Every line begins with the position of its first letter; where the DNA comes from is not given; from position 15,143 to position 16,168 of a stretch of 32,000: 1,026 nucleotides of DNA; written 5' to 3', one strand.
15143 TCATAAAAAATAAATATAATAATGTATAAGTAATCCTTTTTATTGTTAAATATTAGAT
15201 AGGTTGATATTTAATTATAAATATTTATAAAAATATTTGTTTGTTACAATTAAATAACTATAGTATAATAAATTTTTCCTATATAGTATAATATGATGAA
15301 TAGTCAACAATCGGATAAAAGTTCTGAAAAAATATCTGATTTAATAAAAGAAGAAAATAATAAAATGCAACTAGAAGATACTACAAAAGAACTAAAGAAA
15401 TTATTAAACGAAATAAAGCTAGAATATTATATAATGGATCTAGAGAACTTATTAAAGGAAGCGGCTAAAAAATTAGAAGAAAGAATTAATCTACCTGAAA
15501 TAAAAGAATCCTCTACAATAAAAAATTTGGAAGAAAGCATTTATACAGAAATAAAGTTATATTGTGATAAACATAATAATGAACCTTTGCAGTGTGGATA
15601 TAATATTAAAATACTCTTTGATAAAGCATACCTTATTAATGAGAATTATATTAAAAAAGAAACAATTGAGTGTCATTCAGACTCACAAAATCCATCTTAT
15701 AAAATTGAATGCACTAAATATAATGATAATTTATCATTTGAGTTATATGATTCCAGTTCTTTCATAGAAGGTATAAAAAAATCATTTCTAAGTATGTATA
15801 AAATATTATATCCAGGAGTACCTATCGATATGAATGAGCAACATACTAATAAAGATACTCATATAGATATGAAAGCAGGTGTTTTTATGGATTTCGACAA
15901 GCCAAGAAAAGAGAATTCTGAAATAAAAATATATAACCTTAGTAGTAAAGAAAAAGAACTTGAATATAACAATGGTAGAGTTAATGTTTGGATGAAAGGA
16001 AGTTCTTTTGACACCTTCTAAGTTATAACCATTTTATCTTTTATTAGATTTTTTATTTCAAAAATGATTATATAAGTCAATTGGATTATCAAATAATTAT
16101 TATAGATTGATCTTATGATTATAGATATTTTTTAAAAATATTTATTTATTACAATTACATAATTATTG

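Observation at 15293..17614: Tandem array of three divergent paralogs of an unrecognised Cys-containing protein family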

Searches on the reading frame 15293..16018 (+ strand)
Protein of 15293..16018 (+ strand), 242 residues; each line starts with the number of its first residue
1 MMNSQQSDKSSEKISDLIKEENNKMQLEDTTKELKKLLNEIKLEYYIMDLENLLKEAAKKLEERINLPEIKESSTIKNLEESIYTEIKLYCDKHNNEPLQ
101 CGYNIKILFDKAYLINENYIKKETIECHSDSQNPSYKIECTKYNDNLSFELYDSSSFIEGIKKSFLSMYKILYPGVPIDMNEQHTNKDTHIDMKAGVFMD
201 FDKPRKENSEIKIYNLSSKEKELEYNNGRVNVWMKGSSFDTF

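Call 7: search_protein_families(library=pfam, proteins=[window:15293-16018:+], max_evalue=10)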
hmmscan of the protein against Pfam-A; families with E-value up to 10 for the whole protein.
window:15293-16018:+ (242 aa): 1 family
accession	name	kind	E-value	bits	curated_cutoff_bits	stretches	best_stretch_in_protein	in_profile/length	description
PF24033.1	DUF7342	-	0.36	11.2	31.6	1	12-61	68-116/150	Family of unknown function (DUF7342)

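Call 9: find_homologous_proteins(query=window:15293-16018:+, max_evalue=0.01)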
Query window:15293-16018:+ (242 aa): 5 proteins with E <= 0.01 among 738 candidates.
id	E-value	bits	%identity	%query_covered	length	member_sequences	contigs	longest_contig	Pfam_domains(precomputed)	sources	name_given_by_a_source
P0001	2.0e-151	520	100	100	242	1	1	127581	-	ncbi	ncbi:MAG: hypothetical protein RXQ68_00095 [Candidatus Nanopusillus sp.]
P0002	1.0e-28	119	43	94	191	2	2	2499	-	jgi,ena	-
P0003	1.3e-27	115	41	100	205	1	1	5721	-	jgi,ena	jgi:hypothetical protein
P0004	3.8e-15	74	36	99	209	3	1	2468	-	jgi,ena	-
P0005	1.3e-12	66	37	99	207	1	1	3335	-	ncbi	ncbi:MAG: hypothetical protein RXQ77_03245 [Candidatus Nanopusillus sp.]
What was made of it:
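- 15293..16021 (+): Paralog P1 (242 aa; the conserved start is probably at 15296). It is 100% identical to NCBI RXQ68_00095, a hypothetical protein of Candidatus Nanopusillus sp. (call 9).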

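Call 12: search_protein_families(library=ncbifam, proteins=[window:15293-16018:+], max_evalue=10)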
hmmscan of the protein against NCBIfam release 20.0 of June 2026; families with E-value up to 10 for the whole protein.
window:15293-16018:+ (242 aa): 0 families

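Call 13: search_protein_families(library=padloc, proteins=[window:15293-16018:+], max_evalue=10)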
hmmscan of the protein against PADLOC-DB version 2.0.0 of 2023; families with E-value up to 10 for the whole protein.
window:15293-16018:+ (242 aa): 2 families
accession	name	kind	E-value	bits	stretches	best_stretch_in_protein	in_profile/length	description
PDLC02826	DpdD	-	0.014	11.6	1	154-229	640-714/729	DpdD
PDLC00006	DruC1|DruC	-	0.31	7.5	1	5-95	259-344/626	Unknown function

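Call 14: search_protein_families(library=phrogs, proteins=[window:15293-16018:+], max_evalue=10)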
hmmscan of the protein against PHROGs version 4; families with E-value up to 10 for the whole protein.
window:15293-16018:+ (242 aa): 2 families
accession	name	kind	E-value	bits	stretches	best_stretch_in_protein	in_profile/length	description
phrog_105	-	tail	0.074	13.3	1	5-84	142-215/239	tail fiber assembly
phrog_13659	-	unknown function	0.15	13.1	1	81-96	25-40/49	-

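Call 18: find_encoding_contigs(protein=P0003, flank=6000)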
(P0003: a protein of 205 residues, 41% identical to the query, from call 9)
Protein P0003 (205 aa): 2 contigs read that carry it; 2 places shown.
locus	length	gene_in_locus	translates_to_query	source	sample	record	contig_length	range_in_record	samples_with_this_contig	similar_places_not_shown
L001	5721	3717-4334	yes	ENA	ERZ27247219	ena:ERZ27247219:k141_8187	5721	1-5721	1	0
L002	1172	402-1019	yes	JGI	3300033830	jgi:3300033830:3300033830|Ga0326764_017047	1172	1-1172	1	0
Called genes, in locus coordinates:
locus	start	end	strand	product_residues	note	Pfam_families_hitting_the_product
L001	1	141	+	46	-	?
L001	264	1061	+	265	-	-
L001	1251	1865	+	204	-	-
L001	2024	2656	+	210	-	-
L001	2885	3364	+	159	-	-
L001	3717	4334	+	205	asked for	-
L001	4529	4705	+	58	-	-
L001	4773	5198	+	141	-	-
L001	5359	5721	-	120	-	?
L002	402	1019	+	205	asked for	-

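Call 19: find_encoding_contigs(protein=P0005, flank=6000)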
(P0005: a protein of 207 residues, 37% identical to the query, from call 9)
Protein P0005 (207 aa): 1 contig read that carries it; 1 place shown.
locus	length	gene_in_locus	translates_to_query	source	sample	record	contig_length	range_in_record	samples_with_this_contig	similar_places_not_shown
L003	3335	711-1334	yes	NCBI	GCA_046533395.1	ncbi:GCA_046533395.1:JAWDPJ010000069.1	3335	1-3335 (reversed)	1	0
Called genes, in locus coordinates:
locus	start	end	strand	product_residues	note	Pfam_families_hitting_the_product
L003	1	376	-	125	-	PF00535:Glycos_transf_2, PF10111:Glyco_tranf_2_2 (faint)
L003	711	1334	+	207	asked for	-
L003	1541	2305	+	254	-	-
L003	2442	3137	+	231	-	-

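Call 26: predict_structure(alignment_id=A2)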
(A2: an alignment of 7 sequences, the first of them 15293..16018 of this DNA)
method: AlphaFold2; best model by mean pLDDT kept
length: 242 residues; sequences in the alignment: 7
mean_pLDDT: 76.8   pTM: 0.70
mean pLDDT of the five models: 76.8, 76.3, 75.9, 75.2, 74.9
residues with pLDDT >= 90: 43; 70-90: 142; 50-70: 37; < 50: 20
segments of 3 or more residues with pLDDT < 50: 1-11, 24-26, 68-72
pLDDT, mean of each block of 10 residues (from residue 1): 37 55 54 79 87 87 66 61 89 78 89 77 88 82 82 82 84 72 63 89 87 89 92 84 47
secondary structure, 60 per line:
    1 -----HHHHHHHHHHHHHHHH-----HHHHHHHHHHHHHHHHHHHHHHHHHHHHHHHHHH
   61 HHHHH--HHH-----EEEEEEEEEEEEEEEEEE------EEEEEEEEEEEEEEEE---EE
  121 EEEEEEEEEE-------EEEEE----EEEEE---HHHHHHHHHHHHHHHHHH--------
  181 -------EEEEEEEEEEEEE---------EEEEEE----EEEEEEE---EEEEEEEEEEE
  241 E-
elements in order: H6-21 H27-65 E76-93 E100-115 E119-130 E138-142 E147-151 H155-172 E188-200 E210-215 E220-226 E230-241

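Call 27: search_protein_representatives(alignment_id=A2)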
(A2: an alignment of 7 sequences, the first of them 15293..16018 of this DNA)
Query: 7 sequences, 206 profile positions. Proteins with E-value up to 0.001 (for the whole library): 70; up to 1e-10: 64; up to 1e-30: 39. The best 70 are listed.
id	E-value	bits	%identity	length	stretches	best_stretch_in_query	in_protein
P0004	5.9e-93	326.5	-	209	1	1-205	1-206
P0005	7.9e-82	290.1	-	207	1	1-205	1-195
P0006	3.7e-81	287.9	-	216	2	1-205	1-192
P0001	2.4e-74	265.7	-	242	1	1-206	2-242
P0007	1.2e-64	234.0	-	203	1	1-204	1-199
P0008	1.8e-63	230.2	-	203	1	1-202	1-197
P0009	1.5e-60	220.6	-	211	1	1-203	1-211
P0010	1.6e-58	214.0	-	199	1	1-205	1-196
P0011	1.8e-57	210.5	-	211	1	1-205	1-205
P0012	2.2e-56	207.0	-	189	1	21-203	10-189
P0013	1.2e-54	201.3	-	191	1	25-198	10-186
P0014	1.2e-52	194.7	-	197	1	1-203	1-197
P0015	2.4e-52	193.8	-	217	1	1-205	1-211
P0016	4.6e-51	189.6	-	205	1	1-200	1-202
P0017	3.3e-48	180.3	-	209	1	1-204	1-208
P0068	1.1e-09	54.5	-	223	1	2-198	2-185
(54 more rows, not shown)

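Call 32: fold_search(model_id=the predicted structure, library=pdb)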
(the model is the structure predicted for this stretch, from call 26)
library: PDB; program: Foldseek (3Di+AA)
matches with E <= 10: 1033; with E <= 0.001: 3
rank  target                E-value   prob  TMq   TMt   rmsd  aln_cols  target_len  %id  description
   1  6j1w_A                4.1e-04  0.92  0.22  0.20  15.8       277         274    7  The structure of HLA-A*3001/RT313 (released 2019-09-25)
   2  6j2i_A                6.4e-04  0.69  0.19  0.17  16.4       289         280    6  Crystal structure of bat (Pteropus Alecto) MHC class I Ptal-N*01:01 in complex with H17N10 influenza-like virus-derivr (released 2019-09-18)
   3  6rpb_A                8.5e-04  0.89  0.22  0.21  15.6       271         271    7  Crystal structure of the T-cell receptor NYE_S1 bound to HLA A2*01-SLLMWITQV (released 2020-01-15)
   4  6w51_A                1.1e-03  0.82  0.21  0.20  16.2       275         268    6  Structure of the antibody fragment H2 in complex with HLA-A*02:01/p53R175H (released 2021-03-17)
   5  8rro_l                1.1e-03  0.75  0.20  0.18  16.8       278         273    8  G12V-TCR complex with HLA-A3 (released 2024-11-20)
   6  9cwy_A                1.2e-03  0.77  0.21  0.19  15.9       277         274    7  Crystal structure of HLA-A*03:02 in complex with a wild-type PIK3CA peptide (released 2026-02-04)
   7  8ryo_A                1.2e-03  0.77  0.21  0.19  17.2       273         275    6  Structure of S2-198 TCR in complex with HLA-A*03:01 bound to ELFSYLIEK peptide (released 2024-09-04)
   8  9cx1_A                1.3e-03  0.77  0.21  0.19  15.8       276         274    7  Crystal structure of HLA-A*03:01 L156Q mutant in complex with a mutant PIK3CA peptide (released 2026-02-04)
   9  7fi7_C                1.6e-03  0.77  0.19  0.18  22.0       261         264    4  Crystal structure of human MICA mutants in complex with natural killer cell receptor NKG2D (released 2022-08-31)
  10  8erx_A                1.7e-03  0.84  0.22  0.20  16.1       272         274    8  Structure of chimeric HLA-A*11:01-A*02:01 bound to HIV-1 RT peptide (released 2023-01-25)
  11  1je6                  1.9e-03  0.72  0.19  0.17  22.7       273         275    6  Structure of the MHC Class I Homolog MICB (released 2002-08-07)
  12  7re7_D                2.3e-03  0.80  0.22  0.20  16.7       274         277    5  TCR mimic antibody (Fab fragment) in complex with AFP/HLA-A*02 (released 2022-07-27)
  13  4k7f_A                2.8e-03  0.77  0.22  0.20  15.4       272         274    6  Newly identified epitope V60 from HBV core protein complexed with HLA-A*0201 (released 2013-06-05)
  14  6gh4_E                2.8e-03  0.69  0.21  0.19  16.5       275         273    6  HLA-E*01:03 in complex with the Mtb44 peptide variant: Mtb44*P2-Gln. (released 2018-08-08)
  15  6m24_A                2.8e-03  0.66  0.21  0.19  16.1       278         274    7  Uncommon structural features of rabbit MHC class I (RLA-A1) complexed with rabbit haemorrhagic disease virus (RHDV) de (released 2020-07-08)
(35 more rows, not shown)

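Call 39: find_encoding_contigs(protein=P0068, flank=10000, max_places=3)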
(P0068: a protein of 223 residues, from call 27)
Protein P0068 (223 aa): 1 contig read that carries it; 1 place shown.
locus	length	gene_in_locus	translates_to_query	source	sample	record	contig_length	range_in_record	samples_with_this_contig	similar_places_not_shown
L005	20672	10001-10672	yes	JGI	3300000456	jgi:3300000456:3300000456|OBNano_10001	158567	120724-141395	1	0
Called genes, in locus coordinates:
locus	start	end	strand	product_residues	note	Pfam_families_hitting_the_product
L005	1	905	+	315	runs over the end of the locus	PF25133:TYW2_N_2 (weak), PF02475:TRM5-TYW2_MTfase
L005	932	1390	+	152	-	-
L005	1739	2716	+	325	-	PF00297:Ribosomal_L3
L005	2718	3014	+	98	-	PF01775:Ribosomal_L18A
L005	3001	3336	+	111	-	PF02996:Prefoldin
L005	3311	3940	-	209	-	PF01912:eIF-6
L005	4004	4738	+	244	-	PF05377:FlaC_arch, PF04659:Arch_fla_DE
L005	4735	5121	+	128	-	-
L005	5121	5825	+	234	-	PF06745:ATPase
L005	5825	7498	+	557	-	PF00437:T2SSE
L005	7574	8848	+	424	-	PF00579:tRNA-synt_1b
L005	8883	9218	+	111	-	-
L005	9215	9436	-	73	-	-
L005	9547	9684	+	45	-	-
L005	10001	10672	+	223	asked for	-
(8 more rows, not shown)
